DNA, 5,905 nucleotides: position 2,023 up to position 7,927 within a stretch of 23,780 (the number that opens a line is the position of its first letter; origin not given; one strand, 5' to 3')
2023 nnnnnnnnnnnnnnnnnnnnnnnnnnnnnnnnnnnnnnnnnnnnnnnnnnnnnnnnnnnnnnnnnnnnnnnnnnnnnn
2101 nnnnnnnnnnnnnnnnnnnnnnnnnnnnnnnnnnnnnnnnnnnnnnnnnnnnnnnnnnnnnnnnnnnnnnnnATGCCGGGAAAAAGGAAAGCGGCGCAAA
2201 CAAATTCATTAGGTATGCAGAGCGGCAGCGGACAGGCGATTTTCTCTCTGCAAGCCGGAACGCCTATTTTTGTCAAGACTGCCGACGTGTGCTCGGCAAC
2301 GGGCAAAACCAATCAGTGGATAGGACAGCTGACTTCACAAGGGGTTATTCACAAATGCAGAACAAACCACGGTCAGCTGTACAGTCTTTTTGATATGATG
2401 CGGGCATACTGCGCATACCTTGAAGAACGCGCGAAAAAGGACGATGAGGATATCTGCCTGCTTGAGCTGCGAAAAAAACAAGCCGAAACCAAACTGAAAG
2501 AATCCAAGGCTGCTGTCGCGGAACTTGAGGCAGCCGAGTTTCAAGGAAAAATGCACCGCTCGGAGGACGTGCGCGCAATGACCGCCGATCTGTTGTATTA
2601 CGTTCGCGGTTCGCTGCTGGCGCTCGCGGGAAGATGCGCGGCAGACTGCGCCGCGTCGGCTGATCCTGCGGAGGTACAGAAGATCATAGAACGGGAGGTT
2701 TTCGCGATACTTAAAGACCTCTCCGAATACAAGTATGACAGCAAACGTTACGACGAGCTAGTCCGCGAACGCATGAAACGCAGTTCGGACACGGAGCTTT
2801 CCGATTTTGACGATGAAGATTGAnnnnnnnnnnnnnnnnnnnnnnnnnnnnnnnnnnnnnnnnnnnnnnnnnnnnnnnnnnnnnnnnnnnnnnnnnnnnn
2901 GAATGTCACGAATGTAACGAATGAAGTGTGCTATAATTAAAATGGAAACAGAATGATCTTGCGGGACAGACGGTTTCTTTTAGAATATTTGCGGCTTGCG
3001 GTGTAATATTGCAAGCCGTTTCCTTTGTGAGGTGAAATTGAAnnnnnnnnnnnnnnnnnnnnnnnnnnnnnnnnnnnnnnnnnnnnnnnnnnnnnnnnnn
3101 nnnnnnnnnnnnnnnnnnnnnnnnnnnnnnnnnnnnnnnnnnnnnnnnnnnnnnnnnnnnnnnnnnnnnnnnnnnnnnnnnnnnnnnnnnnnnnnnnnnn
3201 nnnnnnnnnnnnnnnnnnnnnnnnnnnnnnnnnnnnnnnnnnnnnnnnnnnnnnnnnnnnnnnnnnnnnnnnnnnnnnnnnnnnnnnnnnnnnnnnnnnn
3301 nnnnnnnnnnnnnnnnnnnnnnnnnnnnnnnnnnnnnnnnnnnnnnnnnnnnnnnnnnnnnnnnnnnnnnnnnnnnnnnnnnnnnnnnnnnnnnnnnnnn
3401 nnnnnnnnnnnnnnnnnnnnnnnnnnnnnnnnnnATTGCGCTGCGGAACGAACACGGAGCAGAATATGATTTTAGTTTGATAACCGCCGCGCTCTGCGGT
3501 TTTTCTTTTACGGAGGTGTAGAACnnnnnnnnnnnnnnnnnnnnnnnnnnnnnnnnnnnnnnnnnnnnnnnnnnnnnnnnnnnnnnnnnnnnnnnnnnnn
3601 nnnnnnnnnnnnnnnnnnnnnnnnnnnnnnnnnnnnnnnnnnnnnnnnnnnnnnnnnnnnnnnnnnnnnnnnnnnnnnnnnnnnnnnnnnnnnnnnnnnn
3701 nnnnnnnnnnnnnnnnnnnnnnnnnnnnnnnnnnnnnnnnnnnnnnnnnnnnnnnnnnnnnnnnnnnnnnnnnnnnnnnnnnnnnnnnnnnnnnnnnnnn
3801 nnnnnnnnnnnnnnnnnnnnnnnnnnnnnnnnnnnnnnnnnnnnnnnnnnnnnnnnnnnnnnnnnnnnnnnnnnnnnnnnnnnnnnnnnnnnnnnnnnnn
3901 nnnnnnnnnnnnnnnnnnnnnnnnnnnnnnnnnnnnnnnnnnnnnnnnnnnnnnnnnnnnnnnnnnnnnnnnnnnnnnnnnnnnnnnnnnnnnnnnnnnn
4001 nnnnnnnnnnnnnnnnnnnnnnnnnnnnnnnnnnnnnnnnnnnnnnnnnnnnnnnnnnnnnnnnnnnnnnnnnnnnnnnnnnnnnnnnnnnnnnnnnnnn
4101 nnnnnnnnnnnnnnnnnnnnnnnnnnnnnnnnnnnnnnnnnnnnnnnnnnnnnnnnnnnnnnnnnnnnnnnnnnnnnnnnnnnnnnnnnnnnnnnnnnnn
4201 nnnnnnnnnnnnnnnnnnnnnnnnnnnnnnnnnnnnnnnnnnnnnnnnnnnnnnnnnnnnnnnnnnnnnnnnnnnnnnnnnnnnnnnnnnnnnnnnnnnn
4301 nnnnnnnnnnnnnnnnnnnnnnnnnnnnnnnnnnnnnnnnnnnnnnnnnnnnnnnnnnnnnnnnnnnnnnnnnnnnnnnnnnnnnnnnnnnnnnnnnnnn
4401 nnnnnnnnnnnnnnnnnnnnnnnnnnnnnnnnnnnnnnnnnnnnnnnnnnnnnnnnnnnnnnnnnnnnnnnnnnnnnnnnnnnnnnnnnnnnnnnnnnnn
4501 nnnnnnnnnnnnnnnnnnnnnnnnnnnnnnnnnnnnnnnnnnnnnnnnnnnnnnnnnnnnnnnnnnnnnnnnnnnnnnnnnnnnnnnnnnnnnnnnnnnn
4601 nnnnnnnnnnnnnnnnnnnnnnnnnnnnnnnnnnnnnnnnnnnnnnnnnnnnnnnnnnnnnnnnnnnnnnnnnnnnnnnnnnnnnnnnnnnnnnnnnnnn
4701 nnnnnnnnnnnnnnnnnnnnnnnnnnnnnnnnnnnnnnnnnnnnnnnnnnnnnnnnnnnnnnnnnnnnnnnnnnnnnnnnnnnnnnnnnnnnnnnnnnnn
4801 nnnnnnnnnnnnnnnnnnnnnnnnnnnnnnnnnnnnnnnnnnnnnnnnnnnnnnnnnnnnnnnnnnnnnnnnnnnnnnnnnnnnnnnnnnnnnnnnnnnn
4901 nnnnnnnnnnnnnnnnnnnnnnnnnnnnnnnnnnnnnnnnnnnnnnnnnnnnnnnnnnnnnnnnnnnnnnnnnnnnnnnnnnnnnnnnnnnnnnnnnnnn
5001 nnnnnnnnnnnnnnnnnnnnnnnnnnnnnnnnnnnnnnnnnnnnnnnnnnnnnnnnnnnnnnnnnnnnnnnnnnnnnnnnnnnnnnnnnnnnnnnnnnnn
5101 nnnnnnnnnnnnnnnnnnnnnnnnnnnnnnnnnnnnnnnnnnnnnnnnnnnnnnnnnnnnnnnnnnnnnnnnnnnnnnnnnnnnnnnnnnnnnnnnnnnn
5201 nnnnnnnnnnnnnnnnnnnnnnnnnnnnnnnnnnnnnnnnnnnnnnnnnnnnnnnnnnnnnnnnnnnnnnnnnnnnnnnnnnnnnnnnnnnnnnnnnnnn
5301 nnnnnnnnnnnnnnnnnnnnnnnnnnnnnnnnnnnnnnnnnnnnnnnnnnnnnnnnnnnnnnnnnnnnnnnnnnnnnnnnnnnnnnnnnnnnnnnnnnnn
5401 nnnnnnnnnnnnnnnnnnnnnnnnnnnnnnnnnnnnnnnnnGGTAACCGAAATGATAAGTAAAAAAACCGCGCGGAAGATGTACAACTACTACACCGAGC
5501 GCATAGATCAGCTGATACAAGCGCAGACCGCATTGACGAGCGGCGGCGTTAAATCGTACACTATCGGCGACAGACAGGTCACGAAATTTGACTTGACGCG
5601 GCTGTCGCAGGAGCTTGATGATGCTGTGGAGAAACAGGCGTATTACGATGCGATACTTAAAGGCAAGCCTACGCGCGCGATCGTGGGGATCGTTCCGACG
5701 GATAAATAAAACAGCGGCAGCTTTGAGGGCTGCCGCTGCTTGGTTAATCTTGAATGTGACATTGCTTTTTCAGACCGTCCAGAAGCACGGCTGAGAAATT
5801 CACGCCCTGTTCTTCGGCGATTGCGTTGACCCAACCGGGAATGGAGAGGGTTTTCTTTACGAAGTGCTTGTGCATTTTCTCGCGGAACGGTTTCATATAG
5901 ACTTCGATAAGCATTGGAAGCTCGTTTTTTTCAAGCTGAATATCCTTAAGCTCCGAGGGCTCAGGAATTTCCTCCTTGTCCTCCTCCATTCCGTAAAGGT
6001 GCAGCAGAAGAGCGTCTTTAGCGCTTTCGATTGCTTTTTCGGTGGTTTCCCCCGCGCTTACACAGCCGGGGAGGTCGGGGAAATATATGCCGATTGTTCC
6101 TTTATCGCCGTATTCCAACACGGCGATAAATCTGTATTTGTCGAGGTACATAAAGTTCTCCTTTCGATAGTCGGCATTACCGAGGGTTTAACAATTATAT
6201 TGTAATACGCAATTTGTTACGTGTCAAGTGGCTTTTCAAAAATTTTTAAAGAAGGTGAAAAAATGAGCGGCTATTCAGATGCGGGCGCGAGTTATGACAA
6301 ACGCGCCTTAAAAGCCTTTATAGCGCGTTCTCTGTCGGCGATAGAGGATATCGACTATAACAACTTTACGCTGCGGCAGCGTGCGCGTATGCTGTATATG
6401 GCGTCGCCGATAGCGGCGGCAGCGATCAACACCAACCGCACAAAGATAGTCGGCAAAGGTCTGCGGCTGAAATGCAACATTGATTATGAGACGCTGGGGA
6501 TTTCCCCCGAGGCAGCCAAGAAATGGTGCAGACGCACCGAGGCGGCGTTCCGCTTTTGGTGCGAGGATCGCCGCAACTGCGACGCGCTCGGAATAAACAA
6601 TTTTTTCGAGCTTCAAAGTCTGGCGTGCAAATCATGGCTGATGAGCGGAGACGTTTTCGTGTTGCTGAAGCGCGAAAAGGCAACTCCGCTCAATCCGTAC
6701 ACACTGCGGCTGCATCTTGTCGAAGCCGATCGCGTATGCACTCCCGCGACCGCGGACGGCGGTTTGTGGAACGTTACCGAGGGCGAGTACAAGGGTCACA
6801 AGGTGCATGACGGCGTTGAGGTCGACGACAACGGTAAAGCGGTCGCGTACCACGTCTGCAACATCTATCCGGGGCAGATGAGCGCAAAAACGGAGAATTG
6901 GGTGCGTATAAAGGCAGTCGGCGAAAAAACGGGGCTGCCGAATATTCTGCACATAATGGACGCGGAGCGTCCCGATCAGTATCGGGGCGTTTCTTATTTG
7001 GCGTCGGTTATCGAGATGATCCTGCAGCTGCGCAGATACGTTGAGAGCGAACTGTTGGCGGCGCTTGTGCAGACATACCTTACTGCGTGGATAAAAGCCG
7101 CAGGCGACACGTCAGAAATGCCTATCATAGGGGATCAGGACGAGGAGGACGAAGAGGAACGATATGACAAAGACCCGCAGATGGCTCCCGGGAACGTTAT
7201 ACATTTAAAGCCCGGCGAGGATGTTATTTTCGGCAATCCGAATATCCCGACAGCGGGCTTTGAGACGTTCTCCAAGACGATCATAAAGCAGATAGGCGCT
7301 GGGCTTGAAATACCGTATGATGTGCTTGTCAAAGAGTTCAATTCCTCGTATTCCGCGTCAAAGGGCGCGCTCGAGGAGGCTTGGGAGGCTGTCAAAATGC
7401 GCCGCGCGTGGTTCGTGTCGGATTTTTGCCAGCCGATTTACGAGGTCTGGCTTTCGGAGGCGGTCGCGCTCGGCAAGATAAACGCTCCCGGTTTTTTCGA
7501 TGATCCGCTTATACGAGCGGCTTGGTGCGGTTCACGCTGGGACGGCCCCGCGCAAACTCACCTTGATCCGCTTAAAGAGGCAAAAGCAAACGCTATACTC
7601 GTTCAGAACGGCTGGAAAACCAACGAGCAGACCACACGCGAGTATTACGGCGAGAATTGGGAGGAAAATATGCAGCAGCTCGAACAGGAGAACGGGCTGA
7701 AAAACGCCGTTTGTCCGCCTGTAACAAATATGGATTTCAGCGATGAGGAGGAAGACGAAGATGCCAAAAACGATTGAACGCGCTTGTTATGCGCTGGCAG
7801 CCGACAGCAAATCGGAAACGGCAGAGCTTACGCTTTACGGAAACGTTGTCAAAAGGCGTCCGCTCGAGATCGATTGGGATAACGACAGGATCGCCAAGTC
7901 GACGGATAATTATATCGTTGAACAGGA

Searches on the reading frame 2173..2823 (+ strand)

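Call 53: search_protein_families(library=phrogs, proteins=[window:2173-2823:+], max_evalue=0.00001)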
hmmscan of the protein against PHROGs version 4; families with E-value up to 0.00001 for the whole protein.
window:2173-2823:+ (216 aa): 1 family
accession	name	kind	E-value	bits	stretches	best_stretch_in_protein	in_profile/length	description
phrog_57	-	head and packaging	8.4e-22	79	1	34-204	13-190/199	terminase small subunit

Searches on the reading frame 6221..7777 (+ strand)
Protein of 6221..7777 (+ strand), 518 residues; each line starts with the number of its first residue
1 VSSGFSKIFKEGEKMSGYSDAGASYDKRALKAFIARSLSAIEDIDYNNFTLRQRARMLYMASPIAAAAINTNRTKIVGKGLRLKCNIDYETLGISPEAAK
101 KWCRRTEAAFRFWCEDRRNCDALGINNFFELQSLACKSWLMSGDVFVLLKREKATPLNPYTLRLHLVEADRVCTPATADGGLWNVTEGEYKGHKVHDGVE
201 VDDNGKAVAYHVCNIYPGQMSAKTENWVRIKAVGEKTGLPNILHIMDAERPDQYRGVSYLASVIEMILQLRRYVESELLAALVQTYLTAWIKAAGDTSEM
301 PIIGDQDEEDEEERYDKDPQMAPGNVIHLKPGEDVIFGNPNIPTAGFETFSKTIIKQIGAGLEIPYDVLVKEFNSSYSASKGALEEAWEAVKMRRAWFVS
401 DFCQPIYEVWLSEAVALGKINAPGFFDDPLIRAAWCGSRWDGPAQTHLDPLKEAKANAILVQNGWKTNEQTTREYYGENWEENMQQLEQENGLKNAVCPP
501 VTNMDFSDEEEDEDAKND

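Call 7: search_protein_families(library=pfam, proteins=[window:6221-7777:+], max_evalue=0.01)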
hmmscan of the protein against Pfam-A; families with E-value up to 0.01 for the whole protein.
window:6221-7777:+ (518 aa): 1 family
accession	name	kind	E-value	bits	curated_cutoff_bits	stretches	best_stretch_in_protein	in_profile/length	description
PF05136.18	Phage_portal_2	-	2.3e-95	320.2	32.9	1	28-395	3-354/354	Phage portal protein, lambda family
